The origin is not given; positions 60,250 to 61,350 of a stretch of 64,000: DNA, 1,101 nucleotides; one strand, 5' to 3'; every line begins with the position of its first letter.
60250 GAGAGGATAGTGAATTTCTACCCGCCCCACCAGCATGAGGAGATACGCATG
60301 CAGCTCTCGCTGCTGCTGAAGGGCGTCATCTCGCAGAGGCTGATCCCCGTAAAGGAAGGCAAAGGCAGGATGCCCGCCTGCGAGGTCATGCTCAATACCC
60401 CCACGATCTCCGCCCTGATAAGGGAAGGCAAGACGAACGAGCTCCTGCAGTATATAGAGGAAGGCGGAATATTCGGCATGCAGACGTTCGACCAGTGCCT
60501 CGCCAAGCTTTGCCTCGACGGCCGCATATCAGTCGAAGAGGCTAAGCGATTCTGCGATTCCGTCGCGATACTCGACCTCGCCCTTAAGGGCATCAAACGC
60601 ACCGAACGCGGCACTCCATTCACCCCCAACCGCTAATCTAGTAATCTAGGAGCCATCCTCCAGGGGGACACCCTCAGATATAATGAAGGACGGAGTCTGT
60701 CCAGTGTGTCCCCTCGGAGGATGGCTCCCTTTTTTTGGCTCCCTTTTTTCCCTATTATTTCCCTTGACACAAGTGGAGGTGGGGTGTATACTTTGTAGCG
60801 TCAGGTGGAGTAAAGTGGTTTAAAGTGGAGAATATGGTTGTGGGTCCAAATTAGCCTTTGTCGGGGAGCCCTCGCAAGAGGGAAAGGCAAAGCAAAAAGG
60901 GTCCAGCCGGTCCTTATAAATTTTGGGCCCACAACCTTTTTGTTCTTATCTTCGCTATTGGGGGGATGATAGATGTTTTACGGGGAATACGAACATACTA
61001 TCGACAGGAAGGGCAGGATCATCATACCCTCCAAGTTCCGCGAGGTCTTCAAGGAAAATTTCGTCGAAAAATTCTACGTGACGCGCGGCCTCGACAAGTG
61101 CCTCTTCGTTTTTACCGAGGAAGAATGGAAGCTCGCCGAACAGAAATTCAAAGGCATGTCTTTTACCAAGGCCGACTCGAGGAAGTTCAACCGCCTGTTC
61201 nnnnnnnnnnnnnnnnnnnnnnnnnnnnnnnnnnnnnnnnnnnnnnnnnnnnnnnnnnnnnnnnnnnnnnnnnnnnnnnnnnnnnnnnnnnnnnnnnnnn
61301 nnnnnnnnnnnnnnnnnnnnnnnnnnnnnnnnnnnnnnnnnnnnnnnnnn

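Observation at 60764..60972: mraZ control region: phased AAAGTGG repeats downstream of the promoter, plus a terminator-like structured leader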

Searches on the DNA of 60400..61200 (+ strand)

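Call 3: search_rna_families(source=window, start=60400, end=61200, threshold=evalue, max_evalue=10, show_alignments=3)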
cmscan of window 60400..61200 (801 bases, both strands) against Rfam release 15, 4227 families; matches with E-value up to 10: 4.
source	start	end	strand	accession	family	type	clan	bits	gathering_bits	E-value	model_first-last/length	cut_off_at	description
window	60651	60726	-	RF04274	mir-9223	Gene; miRNA;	-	29.3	53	0.00075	1-76/76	no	mir-9223 microRNA precursor family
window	60643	60734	+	RF00639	mir-515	Gene; miRNA;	CL00096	24.7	68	0.023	1-87/87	no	mir-515 microRNA precursor family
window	60649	60728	-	RF03820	mir-5429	Gene; miRNA;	-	20.4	80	0.38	1-83/83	no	mir-5429 microRNA precursor family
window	60646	60731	-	RF03599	MIR1883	Gene; miRNA;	-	17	128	4.5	1-118/118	no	MIR1883 microRNA precursor family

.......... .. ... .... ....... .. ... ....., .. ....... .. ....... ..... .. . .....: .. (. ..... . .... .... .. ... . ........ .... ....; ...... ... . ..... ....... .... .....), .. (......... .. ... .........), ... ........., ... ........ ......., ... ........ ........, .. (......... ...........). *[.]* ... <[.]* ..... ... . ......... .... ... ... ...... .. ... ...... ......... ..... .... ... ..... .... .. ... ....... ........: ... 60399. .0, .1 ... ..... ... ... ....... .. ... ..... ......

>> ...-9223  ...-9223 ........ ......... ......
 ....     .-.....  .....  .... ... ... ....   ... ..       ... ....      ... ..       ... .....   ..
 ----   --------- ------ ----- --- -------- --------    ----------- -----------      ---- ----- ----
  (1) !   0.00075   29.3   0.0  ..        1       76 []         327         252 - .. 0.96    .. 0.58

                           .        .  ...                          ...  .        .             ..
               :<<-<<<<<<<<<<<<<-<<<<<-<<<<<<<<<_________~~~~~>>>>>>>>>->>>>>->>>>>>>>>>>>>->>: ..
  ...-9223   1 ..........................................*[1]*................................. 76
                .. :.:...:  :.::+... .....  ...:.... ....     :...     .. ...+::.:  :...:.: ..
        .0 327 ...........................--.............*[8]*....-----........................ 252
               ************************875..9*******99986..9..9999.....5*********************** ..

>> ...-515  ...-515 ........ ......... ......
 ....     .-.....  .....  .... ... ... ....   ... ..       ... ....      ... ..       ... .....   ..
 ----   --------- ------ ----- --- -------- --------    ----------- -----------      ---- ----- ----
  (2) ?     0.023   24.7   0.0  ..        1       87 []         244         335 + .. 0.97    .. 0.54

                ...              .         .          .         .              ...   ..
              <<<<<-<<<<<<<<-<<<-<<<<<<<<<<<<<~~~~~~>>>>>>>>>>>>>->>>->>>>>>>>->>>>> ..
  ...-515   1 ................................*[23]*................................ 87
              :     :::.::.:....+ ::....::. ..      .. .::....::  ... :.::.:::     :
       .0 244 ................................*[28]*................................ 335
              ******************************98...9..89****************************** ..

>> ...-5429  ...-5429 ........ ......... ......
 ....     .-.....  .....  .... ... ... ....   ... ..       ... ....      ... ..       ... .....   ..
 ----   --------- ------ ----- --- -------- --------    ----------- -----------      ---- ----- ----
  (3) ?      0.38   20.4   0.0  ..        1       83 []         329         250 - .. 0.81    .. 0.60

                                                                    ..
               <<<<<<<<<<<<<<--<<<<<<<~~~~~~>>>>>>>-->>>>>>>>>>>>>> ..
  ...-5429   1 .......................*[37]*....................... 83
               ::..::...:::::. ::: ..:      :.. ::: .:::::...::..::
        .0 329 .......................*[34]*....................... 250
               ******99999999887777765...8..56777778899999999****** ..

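Call 29: build_rna_model(alignment_id=A3, structure=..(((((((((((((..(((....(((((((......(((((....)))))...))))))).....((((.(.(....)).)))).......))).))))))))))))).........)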
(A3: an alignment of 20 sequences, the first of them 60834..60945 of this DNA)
Model R1 built from alignment A3 (20 sequences, 118 columns); structure: as given.
model positions 114; base pairs 34; branch points 1; effective number of sequences 1.2; information 0.59 bits per position. Calibrated on 0.2 Mb of random sequence (short: E-values are rough).
structure used (alignment columns):
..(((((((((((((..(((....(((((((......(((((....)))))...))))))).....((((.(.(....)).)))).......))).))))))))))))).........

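Call 31: search_with_rna_model(model_id=R1, sources=[window, L001, L002, L003, L004, L005, L006, L007, L008, L009, L010, L011, L012, L013, L014, L015, L016, L017, L018, L019, L020, L021, L022, L023, L024, L025, L026, L027, L028, L029, L030, L031, L032, L033, L034, L035, L036, L037, L038, L039, L040, L041, L042, L043, L044, L045, L046, L047, L048, L049, L050, L051, L052, L053, L054, L055, L056, L057, L058, L059, L060, L061, L062, L063, L064, L065, L066, L067, L068, L069, L070, L071, L072, L073, L074, L075, L076, L077, L078, L079, L080, L081, L082, L083, L084, L085, L086, L087, L088, L089, L090, L091, L092], max_evalue=10, show_alignments=0)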
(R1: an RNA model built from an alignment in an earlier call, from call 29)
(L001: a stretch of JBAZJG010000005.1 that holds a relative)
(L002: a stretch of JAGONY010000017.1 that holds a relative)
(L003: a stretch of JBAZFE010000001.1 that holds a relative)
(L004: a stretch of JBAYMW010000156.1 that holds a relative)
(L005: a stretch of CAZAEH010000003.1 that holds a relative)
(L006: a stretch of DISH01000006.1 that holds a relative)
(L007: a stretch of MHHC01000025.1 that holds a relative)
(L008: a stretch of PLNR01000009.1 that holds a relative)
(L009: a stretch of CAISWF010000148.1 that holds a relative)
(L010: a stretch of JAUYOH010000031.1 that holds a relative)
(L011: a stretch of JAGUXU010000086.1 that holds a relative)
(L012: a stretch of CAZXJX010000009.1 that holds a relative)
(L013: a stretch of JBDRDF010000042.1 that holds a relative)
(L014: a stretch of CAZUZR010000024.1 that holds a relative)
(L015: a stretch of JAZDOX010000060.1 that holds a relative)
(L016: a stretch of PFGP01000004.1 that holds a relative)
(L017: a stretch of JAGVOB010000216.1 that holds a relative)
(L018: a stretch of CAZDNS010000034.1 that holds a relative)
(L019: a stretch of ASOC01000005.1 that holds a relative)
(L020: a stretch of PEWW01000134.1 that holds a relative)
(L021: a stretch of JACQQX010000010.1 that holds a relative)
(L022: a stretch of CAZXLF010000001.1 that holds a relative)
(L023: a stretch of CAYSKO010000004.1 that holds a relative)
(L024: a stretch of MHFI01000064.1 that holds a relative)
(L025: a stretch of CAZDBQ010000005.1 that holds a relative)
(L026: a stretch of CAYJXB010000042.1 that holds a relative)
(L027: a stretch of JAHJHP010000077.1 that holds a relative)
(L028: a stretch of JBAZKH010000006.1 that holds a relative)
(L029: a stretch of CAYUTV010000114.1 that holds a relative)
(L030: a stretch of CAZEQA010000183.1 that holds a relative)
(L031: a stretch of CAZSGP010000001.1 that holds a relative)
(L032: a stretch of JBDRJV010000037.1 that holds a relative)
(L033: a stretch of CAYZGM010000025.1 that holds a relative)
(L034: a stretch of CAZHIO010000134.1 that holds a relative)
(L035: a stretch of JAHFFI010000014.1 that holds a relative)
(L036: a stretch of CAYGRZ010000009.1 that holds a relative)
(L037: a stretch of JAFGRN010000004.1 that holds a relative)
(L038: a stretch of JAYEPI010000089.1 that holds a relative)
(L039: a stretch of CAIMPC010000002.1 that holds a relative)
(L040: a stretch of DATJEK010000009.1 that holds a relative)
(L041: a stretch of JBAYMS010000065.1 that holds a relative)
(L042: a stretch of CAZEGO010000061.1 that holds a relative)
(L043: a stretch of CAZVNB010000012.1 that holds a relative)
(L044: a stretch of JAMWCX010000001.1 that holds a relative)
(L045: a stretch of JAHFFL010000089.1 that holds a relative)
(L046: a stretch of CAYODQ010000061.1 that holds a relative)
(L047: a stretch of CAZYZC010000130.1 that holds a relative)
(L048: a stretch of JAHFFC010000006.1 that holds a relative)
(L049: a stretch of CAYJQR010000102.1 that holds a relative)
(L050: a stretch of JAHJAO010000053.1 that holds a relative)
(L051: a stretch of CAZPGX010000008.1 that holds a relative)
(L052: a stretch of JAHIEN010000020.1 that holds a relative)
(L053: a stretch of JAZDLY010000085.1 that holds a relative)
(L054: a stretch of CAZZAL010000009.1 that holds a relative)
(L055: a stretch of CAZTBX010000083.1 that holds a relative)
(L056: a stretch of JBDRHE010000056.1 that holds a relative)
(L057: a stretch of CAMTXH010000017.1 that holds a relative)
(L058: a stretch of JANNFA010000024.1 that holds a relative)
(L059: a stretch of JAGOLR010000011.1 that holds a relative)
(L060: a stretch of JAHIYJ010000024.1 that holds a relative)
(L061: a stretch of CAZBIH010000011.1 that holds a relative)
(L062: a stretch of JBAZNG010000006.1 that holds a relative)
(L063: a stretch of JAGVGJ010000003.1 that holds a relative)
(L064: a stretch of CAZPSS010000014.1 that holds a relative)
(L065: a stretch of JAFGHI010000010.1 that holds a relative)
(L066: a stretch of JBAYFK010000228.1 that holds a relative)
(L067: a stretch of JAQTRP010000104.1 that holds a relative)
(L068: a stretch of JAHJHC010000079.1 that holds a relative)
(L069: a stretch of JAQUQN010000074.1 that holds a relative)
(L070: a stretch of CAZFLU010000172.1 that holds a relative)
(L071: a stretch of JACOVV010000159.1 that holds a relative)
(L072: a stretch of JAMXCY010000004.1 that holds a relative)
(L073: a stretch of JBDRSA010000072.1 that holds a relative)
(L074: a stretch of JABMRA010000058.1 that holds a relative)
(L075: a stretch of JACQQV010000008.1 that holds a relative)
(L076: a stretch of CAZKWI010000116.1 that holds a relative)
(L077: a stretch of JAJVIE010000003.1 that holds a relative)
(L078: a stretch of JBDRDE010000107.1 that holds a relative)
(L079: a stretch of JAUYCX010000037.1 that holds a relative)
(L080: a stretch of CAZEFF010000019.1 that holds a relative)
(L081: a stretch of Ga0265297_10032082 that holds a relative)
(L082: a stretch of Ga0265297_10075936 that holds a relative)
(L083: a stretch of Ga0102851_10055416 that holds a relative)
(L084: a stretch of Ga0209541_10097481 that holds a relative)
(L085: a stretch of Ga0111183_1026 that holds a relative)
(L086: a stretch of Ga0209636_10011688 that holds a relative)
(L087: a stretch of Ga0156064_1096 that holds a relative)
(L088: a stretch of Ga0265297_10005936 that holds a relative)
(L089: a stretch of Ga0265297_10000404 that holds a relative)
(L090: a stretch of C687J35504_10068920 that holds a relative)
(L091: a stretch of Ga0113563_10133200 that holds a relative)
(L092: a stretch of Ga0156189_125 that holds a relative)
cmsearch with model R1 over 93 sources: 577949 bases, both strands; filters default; matches with E-value up to 10: 60.
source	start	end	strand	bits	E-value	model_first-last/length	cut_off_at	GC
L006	2867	2980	+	132.4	9.3e-32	1-114/114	no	0.51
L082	1105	1218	+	132.4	9.3e-32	1-114/114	no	0.51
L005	2868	2981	+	131.1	2.1e-31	1-114/114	no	0.51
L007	2857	2972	+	129.1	7.1e-31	1-114/114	no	0.46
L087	2746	2861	+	129.1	7.1e-31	1-114/114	no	0.46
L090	1495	1610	-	129.1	7.1e-31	1-114/114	no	0.46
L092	4039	4154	+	129.1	7.1e-31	1-114/114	no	0.46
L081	731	846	+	127.6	1.8e-30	1-114/114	no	0.48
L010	2855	2969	+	127.3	2.1e-30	1-114/114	no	0.45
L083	400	514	+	127.1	2.4e-30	1-114/114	no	0.44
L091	1946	2060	+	127.1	2.4e-30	1-114/114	no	0.44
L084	2869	2983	-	125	8.5e-30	1-114/114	no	0.46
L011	1938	2052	+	124.5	1.2e-29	1-114/114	no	0.48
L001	2862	2973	+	122.1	4.8e-29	1-114/114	no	0.49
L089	5210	5321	+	122.1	4.8e-29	1-114/114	no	0.49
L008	2857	2972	+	121.8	5.9e-29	1-114/114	no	0.48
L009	638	753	+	121.8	5.9e-29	1-114/114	no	0.48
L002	2862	2973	+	120.9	1e-28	1-114/114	no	0.49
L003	2436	2549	+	120.5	1.3e-28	1-114/114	no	0.51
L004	1958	2071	+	119.6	2.3e-28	1-114/114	no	0.51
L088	8268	8381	-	116.4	1.6e-27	1-114/114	no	0.54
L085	1019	1129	-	100.1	3.3e-23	1-114/114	no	0.43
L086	5807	5917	+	99.4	5e-23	1-114/114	no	0.42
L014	2861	2971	+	99.4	5.1e-23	1-114/114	no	0.43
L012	2868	2977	+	99.1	6.1e-23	1-114/114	no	0.44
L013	2866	2975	+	97.9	1.3e-22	1-114/114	no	0.45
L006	2860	2973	-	34.8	6.1e-06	1-114/114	no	0.5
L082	1098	1211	-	34.8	6.1e-06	1-114/114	no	0.5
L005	2861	2974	-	33.7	1.2e-05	1-114/114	no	0.5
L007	2850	2965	-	33.2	1.7e-05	1-114/114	no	0.47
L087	2739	2854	-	33.2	1.7e-05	1-114/114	no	0.47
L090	1502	1617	+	33.2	1.7e-05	1-114/114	no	0.47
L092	4032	4147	-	33.2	1.7e-05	1-114/114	no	0.47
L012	2861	2970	-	30.8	7.2e-05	1-114/114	no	0.47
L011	1931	2045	-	28.5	0.00028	1-114/114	no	0.51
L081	724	839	-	27.8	0.00043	1-114/114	no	0.51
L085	1026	1136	+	26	0.0013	1-114/114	no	0.47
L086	5800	5910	-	26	0.0014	1-114/114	no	0.46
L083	393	507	-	25.6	0.0017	1-114/114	no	0.48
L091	1939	2053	-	25.6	0.0017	1-114/114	no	0.48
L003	2429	2542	-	24.9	0.0026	1-114/114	no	0.53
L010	2848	2962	-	24.8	0.0028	1-114/114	no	0.49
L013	2859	2968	-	24.8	0.0028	1-114/114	no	0.48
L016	1588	1679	+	24.7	0.0029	1-114/114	no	0.45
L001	2855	2966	-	24.5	0.0033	1-114/114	no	0.51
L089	5203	5314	-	24.5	0.0033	1-114/114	no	0.51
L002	2855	2966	-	24.5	0.0033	1-114/114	no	0.51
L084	2876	2990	+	24.3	0.0038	1-114/114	no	0.5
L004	1951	2064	-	24.2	0.004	1-114/114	no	0.53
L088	8275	8388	+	23.5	0.0059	1-114/114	no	0.54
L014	2854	2964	-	23.2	0.0074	1-114/114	no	0.47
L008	2850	2965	-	19.9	0.056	1-114/114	no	0.51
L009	631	746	-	19.9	0.056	1-114/114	no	0.51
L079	390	491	+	17.9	0.19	1-114/114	no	0.33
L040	20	63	+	13.6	2.6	1-114/114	no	0.52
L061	56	129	-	13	3.6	1-114/114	no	0.5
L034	2781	2831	-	12.9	4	1-114/114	no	0.35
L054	6395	6438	+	12.9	4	24-67/114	3'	0.39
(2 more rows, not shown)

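Call 34: search_with_rna_model(model_id=R1, source=L016, start=1480, end=1760, max_evalue=10, show_alignments=1)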
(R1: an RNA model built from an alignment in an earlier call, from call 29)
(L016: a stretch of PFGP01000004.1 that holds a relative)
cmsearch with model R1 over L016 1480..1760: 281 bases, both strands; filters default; matches with E-value up to 10: 1.
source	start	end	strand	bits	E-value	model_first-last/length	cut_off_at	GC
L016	1588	1679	+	24.7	1.4e-06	1-114/114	no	0.45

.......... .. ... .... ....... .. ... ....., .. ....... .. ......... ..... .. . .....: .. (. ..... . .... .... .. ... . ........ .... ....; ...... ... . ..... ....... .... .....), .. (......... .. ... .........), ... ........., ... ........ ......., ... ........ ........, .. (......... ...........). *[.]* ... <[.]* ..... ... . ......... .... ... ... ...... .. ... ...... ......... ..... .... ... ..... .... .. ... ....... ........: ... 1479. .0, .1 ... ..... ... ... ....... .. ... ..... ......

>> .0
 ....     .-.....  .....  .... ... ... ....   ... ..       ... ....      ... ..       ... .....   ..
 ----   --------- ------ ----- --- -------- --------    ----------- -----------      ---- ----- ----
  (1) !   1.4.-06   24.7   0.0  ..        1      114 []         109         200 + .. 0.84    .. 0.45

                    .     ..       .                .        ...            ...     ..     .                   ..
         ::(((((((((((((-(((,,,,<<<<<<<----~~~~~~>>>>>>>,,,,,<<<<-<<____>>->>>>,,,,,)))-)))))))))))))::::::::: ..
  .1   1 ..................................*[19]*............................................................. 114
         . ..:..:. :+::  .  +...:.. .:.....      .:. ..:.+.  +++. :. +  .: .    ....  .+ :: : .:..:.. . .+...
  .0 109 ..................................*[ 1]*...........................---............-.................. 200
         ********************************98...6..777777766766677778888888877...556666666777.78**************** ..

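Call 46: search_rna_families(source=window, start=60795, end=60975, threshold=evalue, max_evalue=10, show_alignments=2)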
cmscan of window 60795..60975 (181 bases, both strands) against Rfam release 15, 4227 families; matches with E-value up to 10: 1.
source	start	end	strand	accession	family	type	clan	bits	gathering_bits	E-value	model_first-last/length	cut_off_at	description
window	60865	60950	+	RF00060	HgcE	Gene; snRNA; snoRNA; HACA-box;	-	13.9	50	0.71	1-130/130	no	HgcE RNA (Pab105)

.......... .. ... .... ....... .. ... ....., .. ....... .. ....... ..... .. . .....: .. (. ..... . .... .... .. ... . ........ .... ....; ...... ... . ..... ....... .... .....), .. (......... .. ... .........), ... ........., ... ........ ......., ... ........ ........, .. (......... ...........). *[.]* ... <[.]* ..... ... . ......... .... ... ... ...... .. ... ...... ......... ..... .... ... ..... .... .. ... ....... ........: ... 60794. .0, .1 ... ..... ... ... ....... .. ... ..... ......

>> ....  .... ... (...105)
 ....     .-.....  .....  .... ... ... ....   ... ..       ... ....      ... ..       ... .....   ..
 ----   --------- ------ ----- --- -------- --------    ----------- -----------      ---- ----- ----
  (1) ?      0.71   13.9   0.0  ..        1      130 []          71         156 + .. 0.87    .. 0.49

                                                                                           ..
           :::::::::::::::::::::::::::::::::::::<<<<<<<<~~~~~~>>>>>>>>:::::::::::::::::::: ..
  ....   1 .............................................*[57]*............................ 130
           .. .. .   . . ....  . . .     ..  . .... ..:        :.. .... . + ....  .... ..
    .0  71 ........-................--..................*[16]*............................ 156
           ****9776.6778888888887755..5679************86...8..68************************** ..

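Call 50: search_with_rna_model(model_id=R1, sources=[window, L001, L002, L003, L004, L005, L006, L007, L008, L010, L011, L012, L013, L014, L081, L083, L084, L085, L086, L088, L101, L102], max_evalue=1e-10, make_alignment=true)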
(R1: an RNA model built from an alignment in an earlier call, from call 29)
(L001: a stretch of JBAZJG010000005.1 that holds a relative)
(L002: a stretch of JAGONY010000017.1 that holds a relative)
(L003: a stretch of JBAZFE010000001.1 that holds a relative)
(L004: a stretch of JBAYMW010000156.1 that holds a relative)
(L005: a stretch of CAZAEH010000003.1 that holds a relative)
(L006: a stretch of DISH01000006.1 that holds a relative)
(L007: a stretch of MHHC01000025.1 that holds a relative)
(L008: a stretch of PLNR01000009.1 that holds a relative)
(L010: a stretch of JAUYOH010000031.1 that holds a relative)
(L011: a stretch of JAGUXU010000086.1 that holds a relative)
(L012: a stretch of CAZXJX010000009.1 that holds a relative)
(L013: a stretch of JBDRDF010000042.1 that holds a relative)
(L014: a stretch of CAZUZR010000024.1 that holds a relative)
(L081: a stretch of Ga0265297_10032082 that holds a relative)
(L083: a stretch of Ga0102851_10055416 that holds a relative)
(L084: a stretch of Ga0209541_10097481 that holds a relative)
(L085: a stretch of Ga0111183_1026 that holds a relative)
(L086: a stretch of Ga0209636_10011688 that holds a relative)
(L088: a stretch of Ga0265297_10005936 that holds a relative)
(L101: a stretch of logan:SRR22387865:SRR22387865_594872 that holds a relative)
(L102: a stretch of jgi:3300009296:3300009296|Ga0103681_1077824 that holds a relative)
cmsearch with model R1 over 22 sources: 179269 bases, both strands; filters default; matches with E-value up to 1e-10: 22.
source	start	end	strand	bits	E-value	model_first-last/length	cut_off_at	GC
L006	2867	2980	+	132.4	2.9e-32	1-114/114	no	0.51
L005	2868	2981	+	131.1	6.5e-32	1-114/114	no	0.51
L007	2857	2972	+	129.1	2.2e-31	1-114/114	no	0.46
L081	731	846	+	127.6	5.5e-31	1-114/114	no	0.48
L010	2855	2969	+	127.3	6.5e-31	1-114/114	no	0.45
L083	400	514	+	127.1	7.5e-31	1-114/114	no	0.44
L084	2869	2983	-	125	2.6e-30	1-114/114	no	0.46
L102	455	569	+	125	2.6e-30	1-114/114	no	0.46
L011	1938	2052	+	124.5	3.6e-30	1-114/114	no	0.48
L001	2862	2973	+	122.1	1.5e-29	1-114/114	no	0.49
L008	2857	2972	+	121.8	1.8e-29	1-114/114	no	0.48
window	60834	60945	+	121.2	2.6e-29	1-114/114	no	0.5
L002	2862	2973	+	120.9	3.1e-29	1-114/114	no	0.49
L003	2436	2549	+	120.5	4.1e-29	1-114/114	no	0.51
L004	1958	2071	+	119.6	7.2e-29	1-114/114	no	0.51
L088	8268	8381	-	116.4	5e-28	1-114/114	no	0.54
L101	466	576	+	103.9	1e-24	1-114/114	no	0.45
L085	1019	1129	-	100.1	1e-23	1-114/114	no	0.43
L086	5807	5917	+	99.4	1.5e-23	1-114/114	no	0.42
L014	2861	2971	+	99.4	1.6e-23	1-114/114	no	0.43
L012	2868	2977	+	99.1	1.9e-23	1-114/114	no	0.44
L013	2866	2975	+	97.9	4e-23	1-114/114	no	0.45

Alignment A4: 22 matches aligned to the model, 119 columns, each read 5' to 3' on its own strand. Consensus structure (alignment columns), stored with it:
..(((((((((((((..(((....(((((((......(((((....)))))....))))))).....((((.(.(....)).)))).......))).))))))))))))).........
